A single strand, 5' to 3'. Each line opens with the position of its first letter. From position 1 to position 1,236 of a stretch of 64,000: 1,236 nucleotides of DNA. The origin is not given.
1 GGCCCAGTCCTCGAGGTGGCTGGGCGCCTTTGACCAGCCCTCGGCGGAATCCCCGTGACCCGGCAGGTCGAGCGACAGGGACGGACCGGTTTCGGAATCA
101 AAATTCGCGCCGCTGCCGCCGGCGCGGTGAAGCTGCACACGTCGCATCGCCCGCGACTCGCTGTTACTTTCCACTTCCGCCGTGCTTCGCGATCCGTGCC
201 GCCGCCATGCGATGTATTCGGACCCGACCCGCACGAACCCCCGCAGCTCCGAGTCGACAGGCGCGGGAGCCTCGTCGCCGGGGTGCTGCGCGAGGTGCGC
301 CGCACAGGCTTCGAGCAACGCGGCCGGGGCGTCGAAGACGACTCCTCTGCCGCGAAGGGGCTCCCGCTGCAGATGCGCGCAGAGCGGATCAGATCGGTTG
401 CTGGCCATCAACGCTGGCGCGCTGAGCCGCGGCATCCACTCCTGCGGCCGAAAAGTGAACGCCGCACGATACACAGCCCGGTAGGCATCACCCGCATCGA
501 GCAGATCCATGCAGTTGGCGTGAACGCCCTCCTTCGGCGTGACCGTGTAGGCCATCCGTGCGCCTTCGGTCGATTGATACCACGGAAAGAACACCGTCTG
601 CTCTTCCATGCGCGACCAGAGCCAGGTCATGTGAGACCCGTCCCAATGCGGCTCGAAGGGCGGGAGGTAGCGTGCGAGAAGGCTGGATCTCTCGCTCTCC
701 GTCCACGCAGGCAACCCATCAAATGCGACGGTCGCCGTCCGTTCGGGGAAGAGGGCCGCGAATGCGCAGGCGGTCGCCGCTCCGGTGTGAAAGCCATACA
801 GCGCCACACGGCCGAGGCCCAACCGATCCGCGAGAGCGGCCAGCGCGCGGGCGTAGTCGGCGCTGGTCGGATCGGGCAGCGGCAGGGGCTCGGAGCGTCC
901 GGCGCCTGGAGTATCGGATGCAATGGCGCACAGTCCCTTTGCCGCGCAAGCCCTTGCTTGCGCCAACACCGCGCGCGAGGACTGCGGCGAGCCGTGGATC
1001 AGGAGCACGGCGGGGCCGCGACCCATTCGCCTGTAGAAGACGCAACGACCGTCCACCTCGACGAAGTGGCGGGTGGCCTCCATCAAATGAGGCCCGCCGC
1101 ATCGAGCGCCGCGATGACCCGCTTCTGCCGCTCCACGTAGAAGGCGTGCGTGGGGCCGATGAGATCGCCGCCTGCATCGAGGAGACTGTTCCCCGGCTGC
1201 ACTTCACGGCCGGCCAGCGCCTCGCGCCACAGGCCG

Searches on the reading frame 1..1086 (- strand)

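Call 57: search_protein_families(library=pfam, proteins=[window:1-1086:-], max_evalue=0.01)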
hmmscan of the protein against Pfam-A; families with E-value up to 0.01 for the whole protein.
window:1-1086:- (362 aa): 2 families
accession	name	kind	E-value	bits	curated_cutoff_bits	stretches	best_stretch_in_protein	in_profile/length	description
PF00561.26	Abhydrolase_1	-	1e-14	55.2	25.8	1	25-125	1-102/245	alpha/beta hydrolase fold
PF12146.15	Hydrolase_4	-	8.8e-05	22.4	27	1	26-117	6-101/239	Serine aminopeptidase, S33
